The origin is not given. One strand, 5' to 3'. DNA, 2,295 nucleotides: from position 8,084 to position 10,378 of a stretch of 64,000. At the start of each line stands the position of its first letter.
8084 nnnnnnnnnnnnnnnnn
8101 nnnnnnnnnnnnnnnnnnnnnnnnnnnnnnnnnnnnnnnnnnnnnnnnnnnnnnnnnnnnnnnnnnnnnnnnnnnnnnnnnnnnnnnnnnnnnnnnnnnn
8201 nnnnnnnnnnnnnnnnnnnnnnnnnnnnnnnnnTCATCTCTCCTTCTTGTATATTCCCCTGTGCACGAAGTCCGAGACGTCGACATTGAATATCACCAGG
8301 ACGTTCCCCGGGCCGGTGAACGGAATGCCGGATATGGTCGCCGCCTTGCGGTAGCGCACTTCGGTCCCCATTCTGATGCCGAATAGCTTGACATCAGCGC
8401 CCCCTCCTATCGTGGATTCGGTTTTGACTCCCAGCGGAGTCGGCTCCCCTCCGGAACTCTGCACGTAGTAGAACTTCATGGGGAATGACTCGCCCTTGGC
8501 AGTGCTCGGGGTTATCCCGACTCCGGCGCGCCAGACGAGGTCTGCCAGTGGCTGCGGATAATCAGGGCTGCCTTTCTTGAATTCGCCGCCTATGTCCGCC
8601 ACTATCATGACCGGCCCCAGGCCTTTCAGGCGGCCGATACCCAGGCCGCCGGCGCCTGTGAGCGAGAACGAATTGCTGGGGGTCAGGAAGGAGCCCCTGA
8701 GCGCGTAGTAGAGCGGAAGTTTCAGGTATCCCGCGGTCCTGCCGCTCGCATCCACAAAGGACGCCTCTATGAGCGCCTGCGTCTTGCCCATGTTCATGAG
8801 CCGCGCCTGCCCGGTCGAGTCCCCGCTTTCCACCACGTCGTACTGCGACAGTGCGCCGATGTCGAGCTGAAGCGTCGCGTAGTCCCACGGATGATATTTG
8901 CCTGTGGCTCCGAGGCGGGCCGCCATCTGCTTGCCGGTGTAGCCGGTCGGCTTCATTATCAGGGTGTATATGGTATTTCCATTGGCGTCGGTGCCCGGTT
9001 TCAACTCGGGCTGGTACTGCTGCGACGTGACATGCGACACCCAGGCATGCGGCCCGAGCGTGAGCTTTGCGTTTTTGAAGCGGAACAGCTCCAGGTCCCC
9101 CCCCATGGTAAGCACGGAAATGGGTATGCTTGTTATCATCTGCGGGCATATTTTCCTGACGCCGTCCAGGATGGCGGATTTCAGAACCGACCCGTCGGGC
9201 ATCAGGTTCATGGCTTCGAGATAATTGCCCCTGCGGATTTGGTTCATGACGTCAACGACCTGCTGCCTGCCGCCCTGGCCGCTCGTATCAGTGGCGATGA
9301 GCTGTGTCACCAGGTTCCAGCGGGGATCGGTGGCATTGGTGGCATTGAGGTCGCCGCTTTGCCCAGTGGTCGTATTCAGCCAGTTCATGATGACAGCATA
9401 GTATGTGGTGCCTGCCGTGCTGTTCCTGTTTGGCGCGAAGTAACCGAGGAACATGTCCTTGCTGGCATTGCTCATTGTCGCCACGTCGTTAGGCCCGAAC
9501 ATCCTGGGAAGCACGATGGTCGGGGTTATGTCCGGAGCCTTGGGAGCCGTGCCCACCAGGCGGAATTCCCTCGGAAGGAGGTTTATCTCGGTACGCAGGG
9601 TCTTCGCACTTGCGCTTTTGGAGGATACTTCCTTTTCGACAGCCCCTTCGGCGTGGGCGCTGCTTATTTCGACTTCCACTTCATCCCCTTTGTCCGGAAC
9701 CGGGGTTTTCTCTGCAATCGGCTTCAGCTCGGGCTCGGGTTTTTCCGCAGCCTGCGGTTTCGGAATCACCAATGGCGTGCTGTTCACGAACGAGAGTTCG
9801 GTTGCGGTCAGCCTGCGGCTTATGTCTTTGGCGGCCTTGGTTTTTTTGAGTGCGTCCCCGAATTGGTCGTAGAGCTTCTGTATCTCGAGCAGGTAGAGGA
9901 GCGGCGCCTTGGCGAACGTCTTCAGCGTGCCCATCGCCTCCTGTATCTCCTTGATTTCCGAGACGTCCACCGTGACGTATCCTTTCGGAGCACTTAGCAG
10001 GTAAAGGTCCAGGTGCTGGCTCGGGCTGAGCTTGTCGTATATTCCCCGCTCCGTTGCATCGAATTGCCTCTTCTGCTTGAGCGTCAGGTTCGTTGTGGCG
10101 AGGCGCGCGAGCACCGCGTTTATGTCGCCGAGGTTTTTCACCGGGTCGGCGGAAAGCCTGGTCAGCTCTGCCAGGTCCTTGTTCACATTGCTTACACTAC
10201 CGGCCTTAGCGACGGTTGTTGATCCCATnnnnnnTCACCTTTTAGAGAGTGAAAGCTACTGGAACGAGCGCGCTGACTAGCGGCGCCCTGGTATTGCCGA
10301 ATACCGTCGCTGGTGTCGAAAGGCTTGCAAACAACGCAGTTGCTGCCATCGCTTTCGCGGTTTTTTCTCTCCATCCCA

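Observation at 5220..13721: Operon of three very large unannotatable proteins ending in a secreted Cys-rich Ig-like adhesin: candidate novel cell-surface or contact apparatus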

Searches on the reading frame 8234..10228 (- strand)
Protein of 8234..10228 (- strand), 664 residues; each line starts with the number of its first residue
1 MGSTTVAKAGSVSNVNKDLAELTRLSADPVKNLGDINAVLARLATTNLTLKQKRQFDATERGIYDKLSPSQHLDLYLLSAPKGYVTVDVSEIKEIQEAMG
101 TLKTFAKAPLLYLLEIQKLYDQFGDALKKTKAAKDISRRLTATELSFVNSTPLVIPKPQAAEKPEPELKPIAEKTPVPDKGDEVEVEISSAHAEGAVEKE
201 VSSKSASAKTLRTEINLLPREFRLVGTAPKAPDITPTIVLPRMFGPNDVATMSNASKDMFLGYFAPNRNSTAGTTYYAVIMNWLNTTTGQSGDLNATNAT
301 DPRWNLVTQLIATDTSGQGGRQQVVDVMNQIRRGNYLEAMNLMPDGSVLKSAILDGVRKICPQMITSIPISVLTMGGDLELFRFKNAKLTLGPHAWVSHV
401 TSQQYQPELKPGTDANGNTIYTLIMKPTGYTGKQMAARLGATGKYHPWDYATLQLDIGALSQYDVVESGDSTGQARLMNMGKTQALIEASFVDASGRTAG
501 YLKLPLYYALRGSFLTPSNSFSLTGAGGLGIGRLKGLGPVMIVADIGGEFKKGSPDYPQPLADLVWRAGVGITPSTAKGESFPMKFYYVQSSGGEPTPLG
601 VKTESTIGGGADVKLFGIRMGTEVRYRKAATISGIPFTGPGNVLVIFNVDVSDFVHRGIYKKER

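Call 6: search_protein_families(library=pfam, proteins=[window:8234-10228:-], max_evalue=1)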
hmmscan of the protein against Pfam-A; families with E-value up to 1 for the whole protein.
window:8234-10228:- (664 aa): 0 families

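Call 7: search_protein_families(library=ncbifam, proteins=[window:8234-10228:-], max_evalue=1)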
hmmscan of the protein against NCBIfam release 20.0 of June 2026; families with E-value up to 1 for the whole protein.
window:8234-10228:- (664 aa): 1 family
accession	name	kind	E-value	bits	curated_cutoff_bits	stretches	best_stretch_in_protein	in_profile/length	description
NF040996.1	MamX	equivalog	0.18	11.2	400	1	150-217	56-121/264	magnetosome protein MamX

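Call 8: search_protein_families(library=phrogs, proteins=[window:8234-10228:-], max_evalue=1)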
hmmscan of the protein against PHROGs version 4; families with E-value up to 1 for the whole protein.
window:8234-10228:- (664 aa): 0 families

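Call 14: search_solved_structures(query=window:8234-10228:-, max_evalue=1)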
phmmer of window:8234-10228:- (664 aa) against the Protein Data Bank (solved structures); distinct sequences matched with E-value up to 1: 0.

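Call 16: find_homologous_proteins(query=window:8234-10228:-, max_evalue=0.001)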
Query window:8234-10228:- (664 aa): 4 proteins with E <= 0.001 among 8000 candidates.
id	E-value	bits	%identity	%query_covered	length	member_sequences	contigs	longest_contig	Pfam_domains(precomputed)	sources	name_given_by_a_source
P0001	0.0e+0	1483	100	100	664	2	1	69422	-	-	-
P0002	1.5e-281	954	65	99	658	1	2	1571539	-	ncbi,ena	-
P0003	4.0e-251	853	58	100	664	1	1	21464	-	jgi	jgi:hypothetical protein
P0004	1.6e-231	788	62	86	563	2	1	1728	-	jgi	jgi:hypothetical protein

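Call 17: find_encoding_contigs(protein=P0002, flank=10000, max_places=4)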
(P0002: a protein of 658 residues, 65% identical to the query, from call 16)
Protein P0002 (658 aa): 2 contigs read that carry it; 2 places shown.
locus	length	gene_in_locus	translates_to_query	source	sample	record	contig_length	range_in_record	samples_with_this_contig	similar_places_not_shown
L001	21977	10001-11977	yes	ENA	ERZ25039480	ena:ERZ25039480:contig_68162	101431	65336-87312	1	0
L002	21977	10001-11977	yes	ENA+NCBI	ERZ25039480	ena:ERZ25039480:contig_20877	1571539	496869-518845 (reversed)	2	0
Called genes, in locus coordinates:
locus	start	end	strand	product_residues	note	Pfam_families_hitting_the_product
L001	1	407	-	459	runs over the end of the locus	PF01828:Peptidase_A4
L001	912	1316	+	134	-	-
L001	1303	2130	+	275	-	PF00589:Phage_integrase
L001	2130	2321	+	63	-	-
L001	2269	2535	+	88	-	-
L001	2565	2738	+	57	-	-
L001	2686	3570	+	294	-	-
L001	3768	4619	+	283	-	-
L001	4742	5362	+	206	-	-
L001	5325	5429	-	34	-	-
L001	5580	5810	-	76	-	-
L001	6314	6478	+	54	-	-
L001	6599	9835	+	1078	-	-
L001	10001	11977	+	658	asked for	-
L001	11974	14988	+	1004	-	-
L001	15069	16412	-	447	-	PF00753:Lactamase_B, PF23023:Anti-Pycsar_Apyc1 (weak), PF10996:Beta-Casp, PF07521:RMMBL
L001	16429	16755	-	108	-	PF01883:FeS_assembly_P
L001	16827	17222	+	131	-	PF01842:ACT (weak), PF13291:ACT_4 (faint), PF22629:ACT_AHAS_ss (faint), PF01842:ACT (weak)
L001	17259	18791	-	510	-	-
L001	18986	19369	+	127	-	PF13638:PIN_4 (faint), PF18477:PIN_9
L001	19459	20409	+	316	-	PF00557:Peptidase_M24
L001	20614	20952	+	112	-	-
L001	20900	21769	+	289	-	PF00589:Phage_integrase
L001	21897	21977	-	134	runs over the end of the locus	PF13020:NOV_C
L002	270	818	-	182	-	PF01255:Prenyltransf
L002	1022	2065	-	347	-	PF06849:DUF1246, PF06973:DUF1297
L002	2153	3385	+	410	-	PF00483:NTP_transferase, PF12804:NTP_transf_3, PF25087:GMPPB_C, PF25084:LbH_EIF2B, PF00132:Hexapep (weak)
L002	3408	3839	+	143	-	PF04312:DUF460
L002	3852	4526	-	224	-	-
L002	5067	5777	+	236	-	PF01487:DHquinase_I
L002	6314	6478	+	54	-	-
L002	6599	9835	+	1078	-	-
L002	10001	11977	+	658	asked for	-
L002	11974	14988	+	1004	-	-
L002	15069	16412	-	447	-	PF00753:Lactamase_B, PF23023:Anti-Pycsar_Apyc1 (weak), PF10996:Beta-Casp, PF07521:RMMBL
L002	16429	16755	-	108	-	PF01883:FeS_assembly_P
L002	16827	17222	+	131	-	PF01842:ACT (weak), PF13291:ACT_4 (faint), PF22629:ACT_AHAS_ss (faint), PF01842:ACT (weak)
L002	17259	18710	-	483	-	-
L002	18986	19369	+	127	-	PF13638:PIN_4 (faint), PF18477:PIN_9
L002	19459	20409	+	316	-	PF00557:Peptidase_M24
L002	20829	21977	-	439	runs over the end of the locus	PF00202:Aminotran_3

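Call 18: find_encoding_contigs(protein=P0003, flank=10000, max_places=4)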
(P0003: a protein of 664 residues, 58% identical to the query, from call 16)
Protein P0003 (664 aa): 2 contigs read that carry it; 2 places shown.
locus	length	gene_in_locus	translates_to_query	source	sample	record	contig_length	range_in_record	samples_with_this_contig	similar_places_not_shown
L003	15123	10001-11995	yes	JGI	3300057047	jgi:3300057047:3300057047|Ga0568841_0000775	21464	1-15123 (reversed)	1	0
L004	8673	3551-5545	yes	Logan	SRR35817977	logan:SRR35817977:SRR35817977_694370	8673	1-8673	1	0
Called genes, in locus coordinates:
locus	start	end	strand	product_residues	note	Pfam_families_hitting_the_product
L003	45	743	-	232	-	PF01255:Prenyltransf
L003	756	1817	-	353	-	PF06849:DUF1246, PF06973:DUF1297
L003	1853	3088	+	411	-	PF00483:NTP_transferase, PF12804:NTP_transf_3, PF25087:GMPPB_C, PF25084:LbH_EIF2B, PF00132:Hexapep (faint)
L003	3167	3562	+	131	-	PF04312:DUF460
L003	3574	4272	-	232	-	-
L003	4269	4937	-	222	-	-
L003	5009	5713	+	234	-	PF01487:DHquinase_I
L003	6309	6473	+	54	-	-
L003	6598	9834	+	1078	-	-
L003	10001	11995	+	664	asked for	-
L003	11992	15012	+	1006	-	-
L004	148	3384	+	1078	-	-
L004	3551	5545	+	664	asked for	-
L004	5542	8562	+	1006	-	-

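Call 29: find_related_loci(query=A1, collection=genome_contigs, flank=10000)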
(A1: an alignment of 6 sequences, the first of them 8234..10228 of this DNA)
Query A1 (664 aa) in genome_contigs; peptide patterns used: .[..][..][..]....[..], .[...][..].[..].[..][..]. (x = any residue, [..] = any of these).
29 stretches matched a pattern; 1 encode a relative of the query (tblastn E <= 1e-3); 1 distinct loci.
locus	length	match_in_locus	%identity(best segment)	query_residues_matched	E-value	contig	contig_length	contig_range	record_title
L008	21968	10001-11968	65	1-657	0e+0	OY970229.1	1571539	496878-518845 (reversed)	MAG: uncultured Candidatus Micrarchaeota archaeon isolate MFD01476.bin.c.6 genome assembly, chromosome: 1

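Call 48: predict_structure(alignment_id=A2)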
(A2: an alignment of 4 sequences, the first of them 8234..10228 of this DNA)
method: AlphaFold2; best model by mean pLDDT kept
length: 664 residues; sequences in the alignment: 4
mean_pLDDT: 39.0   pTM: 0.24
mean pLDDT of the five models: 39.0, 38.4, 37.9, 34.4, 32.9
residues with pLDDT >= 90: 0; 70-90: 95; 50-70: 113; < 50: 456
segments of 3 or more residues with pLDDT < 50: 1-10, 79-93, 153-273, 355-664
pLDDT, mean of each block of 10 residues (from residue 1): 34 74 77 69 64 69 62 53 44 52 62 67 70 76 73 35 30 29 24 22 23 24 28 25 25 28 32 56 73 79 81 80 77 58 62 47 25 21 22 22 28 34 28 24 21 21 23 29 26 24 24 21 21 23 23 26 22 23 22 22 19 19 20 22 21 25 26
secondary structure, 60 per line:
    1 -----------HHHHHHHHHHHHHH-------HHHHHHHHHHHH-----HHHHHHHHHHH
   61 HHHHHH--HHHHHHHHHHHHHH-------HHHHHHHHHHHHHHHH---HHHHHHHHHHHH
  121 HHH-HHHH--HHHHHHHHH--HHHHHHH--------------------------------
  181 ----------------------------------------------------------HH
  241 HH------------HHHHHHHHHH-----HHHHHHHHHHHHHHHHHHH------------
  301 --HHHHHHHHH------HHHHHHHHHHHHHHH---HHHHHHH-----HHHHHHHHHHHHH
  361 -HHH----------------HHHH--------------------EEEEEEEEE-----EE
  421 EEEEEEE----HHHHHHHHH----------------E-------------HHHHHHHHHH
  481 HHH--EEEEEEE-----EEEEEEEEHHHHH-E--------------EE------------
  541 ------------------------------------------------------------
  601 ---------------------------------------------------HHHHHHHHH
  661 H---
elements in order: H12-25 H33-44 H50-66 H69-82 H90-105 H109-123 H125-128 H131-139 H142-148 H239-242 H255-264 H270-288 H303-311 H318-332 H336-342 H348-360 H381-384 E405-413 E419-427 H432-440 H471-483 E486-492 E498-505 H506-510 H652-661

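Call 50: search_protein_families(library=padloc, proteins=[window:8234-10228:-], max_evalue=1)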
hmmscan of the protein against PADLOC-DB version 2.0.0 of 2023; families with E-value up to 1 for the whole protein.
window:8234-10228:- (664 aa): 0 families

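Call 52: search_protein_representatives(alignment_id=A2)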
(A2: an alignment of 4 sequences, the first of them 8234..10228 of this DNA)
Query: 4 sequences, 663 profile positions. Proteins with E-value up to 0.001 (for the whole library): 9; up to 1e-10: 6; up to 1e-30: 6. The best 9 are listed.
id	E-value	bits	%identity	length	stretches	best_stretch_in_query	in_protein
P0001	0.0e+00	1318.6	-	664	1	1-663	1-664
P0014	4.1e-139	481.4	-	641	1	13-660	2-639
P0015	1.1e-133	463.5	-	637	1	11-660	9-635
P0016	1.9e-92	327.2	-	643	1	9-661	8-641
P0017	7.1e-92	325.3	-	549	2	209-663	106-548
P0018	4.8e-38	147.4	-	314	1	325-643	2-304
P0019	2.4e-04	36.1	-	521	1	315-545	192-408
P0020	3.3e-04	35.6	-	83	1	1-77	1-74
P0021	4.5e-04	35.2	-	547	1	323-557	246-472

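Call 56: search_solved_structures(query=A6, max_evalue=10)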
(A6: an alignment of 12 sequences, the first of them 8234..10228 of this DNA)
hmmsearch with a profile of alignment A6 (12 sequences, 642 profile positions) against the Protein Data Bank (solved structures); distinct sequences matched with E-value up to 10: 1.
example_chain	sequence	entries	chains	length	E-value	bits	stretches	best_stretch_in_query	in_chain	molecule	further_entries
3fc7_A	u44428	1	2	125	0.48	12.4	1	174-270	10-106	HTR-like protein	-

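Call 57: search_protein_families(library=pfam, alignment_id=A6, max_evalue=1)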
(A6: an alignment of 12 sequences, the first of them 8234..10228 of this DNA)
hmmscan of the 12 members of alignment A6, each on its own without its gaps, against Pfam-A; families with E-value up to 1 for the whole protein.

A. member 1, window:8234-10228:- (664 aa): 0 families

B. families by the number of members that match (of 12 scanned): 7 families
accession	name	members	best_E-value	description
PF13505.12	OMP_b-brl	1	8.1e-05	Outer membrane protein beta-barrel domain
PF15977.11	HTH_46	1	0.02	Winged helix-turn-helix DNA binding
PF12646.12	DUF3783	1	0.068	Domain of unknown function (DUF3783)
PF07239.17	OpcA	1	0.099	Outer membrane protein OpcA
PF19947.4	DUF6409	1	0.1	Family of unknown function (DUF6409)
PF03944.20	Endotoxin_C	1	0.26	delta endotoxin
PF22934.1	SPRTN_ZBD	1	0.33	Spartan-like zinc binding domain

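Call 58: search_protein_families(library=pfam, proteins=[P0021, P0019, P0018, P0017, P0016], max_evalue=1)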
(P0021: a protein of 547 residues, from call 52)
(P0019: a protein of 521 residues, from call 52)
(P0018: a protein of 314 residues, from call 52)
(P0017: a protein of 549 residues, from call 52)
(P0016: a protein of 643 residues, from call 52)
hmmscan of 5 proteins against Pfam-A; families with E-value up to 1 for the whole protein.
P0021 (547 aa): 2 families
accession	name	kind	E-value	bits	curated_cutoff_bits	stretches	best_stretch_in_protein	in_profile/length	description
PF12646.12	DUF3783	-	0.068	13.6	27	1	269-296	6-33/56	Domain of unknown function (DUF3783)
PF19947.4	DUF6409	-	0.1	13.1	27.2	1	396-472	33-97/122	Family of unknown function (DUF6409)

P0019 (521 aa): 0 families

P0018 (314 aa): 1 family
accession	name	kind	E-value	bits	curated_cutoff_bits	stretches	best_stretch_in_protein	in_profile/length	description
PF03944.20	Endotoxin_C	-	0.26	12.1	21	1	68-108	25-71/142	delta endotoxin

P0017 (549 aa): 1 family
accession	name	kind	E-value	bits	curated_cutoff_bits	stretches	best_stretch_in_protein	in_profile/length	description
PF07239.17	OpcA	-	0.099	12.7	26.3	1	372-420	71-118/251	Outer membrane protein OpcA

P0016 (643 aa): 0 families

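Call 60: search_protein_families(library=pfam, proteins=[P0002, P0003, P0014, P0015], max_evalue=1)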
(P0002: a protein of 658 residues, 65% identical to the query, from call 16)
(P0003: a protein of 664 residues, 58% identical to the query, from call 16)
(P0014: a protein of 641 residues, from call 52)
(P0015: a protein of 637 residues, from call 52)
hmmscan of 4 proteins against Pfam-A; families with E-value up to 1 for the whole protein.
P0002 (658 aa): 0 families

P0003 (664 aa): 1 family
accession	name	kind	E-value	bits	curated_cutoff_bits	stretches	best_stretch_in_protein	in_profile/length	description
PF15977.11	HTH_46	-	0.02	15.3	29.3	1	318-340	33-55/68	Winged helix-turn-helix DNA binding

P0014 (641 aa): 1 family
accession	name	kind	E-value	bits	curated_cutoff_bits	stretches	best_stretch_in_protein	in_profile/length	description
PF22934.1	SPRTN_ZBD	-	0.33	11.5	27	1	242-269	15-42/48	Spartan-like zinc binding domain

P0015 (637 aa): 1 family
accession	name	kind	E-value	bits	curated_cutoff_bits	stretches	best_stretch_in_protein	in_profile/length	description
PF13505.12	OMP_b-brl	-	8.1e-05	23.3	28.7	1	391-602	22-154/175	Outer membrane protein beta-barrel domain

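Call 67: find_related_loci(query=A9, collection=metagenome_contigs, flank=10000)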
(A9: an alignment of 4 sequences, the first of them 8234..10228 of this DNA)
Query A9 (664 aa) in metagenome_contigs; peptide patterns used: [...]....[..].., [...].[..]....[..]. (x = any residue, [..] = any of these).
90 stretches matched a pattern; 4 encode a relative of the query (tblastn E <= 1e-3); 3 distinct loci.
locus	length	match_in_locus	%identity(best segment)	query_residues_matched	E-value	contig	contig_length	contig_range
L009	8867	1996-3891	37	5-663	7e-131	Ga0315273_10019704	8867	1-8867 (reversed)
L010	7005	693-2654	37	1-661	1e-122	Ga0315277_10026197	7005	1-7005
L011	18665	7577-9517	38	1-661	6e-128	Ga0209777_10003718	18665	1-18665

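Call 74: search_protein_families(library=ncbifam, alignment_id=A6, max_evalue=1)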
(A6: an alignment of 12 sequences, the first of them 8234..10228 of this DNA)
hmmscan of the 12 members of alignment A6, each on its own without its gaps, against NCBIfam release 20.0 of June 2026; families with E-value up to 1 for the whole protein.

A. member 1, window:8234-10228:- (664 aa): 1 family
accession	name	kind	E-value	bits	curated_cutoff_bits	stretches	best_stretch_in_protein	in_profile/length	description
NF040996.1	MamX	equivalog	0.18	11.2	400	1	150-217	56-121/264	magnetosome protein MamX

B. families by the number of members that match (of 12 scanned): 2 families
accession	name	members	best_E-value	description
TIGR04045.1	MSMEG_0567_GNAT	1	0.15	MSMEG_0567/Sll0786 family nitrogen starvation N-acetyltransferase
NF040996.1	MamX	1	0.18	magnetosome protein MamX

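Call 82: find_related_loci(query=A9, collection=viral_contigs, flank=8000)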
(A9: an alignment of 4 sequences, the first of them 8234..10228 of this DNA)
Query A9 (664 aa) in viral_contigs; peptide patterns used: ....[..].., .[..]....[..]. (x = any residue, [..] = any of these).
98 stretches matched a pattern, but none encodes a relative of the query by tblastn (E <= 1e-3).

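Call 84: find_encoding_contigs(protein=P0021, flank=8000, max_places=3)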
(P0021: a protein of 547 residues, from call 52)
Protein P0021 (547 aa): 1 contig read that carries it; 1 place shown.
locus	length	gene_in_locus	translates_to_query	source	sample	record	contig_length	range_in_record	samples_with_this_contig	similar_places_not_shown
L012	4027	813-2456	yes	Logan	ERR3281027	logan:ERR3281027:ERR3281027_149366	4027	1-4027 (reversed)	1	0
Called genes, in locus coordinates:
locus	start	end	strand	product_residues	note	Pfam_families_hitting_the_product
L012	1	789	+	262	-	?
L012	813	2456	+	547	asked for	-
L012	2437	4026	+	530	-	?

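Call 85: find_encoding_contigs(protein=P0017, flank=8000, max_places=3)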
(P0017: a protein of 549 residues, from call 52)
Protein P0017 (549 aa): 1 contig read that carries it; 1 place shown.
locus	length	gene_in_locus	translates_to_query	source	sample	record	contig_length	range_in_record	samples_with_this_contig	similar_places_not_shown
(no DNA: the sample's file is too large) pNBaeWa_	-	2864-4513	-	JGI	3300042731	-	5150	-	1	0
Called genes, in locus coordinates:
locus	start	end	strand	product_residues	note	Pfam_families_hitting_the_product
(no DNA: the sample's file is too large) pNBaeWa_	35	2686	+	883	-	-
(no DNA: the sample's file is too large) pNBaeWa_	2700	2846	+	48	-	-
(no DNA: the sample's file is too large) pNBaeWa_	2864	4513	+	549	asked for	-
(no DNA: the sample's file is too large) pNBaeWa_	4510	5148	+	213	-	?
